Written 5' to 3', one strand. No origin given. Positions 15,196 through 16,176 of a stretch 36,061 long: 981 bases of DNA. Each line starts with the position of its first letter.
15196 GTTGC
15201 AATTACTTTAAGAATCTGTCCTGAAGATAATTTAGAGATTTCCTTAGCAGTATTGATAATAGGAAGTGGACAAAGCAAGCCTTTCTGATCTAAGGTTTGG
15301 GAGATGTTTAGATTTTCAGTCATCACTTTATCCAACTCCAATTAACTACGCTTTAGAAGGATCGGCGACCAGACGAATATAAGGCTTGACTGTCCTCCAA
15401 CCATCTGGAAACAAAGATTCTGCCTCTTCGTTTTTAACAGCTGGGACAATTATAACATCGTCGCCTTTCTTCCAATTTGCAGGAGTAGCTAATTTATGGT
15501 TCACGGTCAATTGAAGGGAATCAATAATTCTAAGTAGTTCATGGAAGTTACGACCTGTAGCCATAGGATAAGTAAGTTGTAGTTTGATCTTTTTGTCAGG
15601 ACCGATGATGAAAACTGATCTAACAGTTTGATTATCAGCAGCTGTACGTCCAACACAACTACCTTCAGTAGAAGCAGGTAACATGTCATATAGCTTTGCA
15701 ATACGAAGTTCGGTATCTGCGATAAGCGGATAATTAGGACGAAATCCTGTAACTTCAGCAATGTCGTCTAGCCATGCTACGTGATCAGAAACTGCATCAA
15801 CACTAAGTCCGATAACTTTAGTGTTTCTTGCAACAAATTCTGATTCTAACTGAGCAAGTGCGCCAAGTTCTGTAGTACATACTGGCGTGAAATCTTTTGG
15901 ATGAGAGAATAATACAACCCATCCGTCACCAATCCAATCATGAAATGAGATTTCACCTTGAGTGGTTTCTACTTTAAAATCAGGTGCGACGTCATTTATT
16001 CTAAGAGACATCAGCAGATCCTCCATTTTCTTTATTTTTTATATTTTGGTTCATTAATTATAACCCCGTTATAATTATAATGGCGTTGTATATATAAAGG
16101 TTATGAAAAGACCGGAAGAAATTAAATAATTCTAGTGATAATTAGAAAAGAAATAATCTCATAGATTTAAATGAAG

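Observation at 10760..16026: Seven-gene same-strand string joining Prx-TusA-DsrE to LarE-LarB, with LarC convergent and no LarA in the window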

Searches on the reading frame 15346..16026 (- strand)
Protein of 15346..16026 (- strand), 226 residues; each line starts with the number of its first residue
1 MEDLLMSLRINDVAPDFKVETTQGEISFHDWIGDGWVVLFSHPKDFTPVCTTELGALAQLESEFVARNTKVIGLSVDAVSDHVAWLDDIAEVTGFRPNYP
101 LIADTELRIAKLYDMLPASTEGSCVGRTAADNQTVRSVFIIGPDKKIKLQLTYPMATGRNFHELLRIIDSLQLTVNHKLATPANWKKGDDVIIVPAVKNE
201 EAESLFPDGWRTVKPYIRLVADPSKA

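Call 3: search_protein_families(library=pfam, proteins=[window:15346-16026:-], max_evalue=0.01)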
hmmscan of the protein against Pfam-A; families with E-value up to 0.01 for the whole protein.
window:15346-16026:- (226 aa): 3 families
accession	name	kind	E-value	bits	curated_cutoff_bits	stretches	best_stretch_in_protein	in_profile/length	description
PF00578.27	AhpC-TSA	-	3e-28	98.7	26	1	10-148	1-122/124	AhpC/TSA family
PF08534.16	Redoxin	-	7.2e-09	36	26.6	1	11-148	3-129/148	Redoxin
PF10417.14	1-cysPrx_C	-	7.5e-09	35.9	21.1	1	171-203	2-35/41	C-terminal domain of 1-Cys peroxiredoxin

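Call 4: search_protein_families(library=ncbifam, proteins=[window:15346-16026:-], max_evalue=0.01)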
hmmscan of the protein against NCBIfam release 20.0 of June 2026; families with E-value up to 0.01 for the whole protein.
window:15346-16026:- (226 aa): 10 families
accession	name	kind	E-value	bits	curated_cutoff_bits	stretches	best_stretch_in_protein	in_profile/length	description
NF009668.0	PRK13189.1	equivalog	6.7e-58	195.5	211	1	7-201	9-197/224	peroxiredoxin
NF009669.0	PRK13190.1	equivalog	2.6e-53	180.3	261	1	8-203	3-186/203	putative peroxiredoxin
NF009670.0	PRK13191.1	equivalog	7e-41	140.1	374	1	10-192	9-185/215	putative peroxiredoxin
NF010122.0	PRK13599.1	equivalog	4.7e-33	114.4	456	1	1-200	1-192/220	peroxiredoxin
NF040737.1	peroxi_PrxU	equivalog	2.1e-22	79.9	270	1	6-192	34-215/233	thioredoxin-dependent peroxiredoxin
NF011576.0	PRK15000.1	subfamily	1.1e-18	67.6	301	1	27-191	27-181/200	peroxiredoxin C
TIGR03137.1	AhpC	equivalog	1.2e-18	67.5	272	1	25-192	23-177/187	alkyl hydroperoxide reductase subunit C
NF053650.1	PerredPrxQDein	equivalog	8.9e-09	35.5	260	1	15-147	2-122/148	thioredoxin-dependent peroxiredoxin PrxQ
NF006960.0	PRK09437.1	equivalog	5e-08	33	140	1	7-147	3-132/156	thioredoxin-dependent thiol peroxidase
NF002854.0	PRK03147.1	subfamily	0.00023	21.1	170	1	8-120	36-142/176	thiol-disulfide oxidoreductase ResA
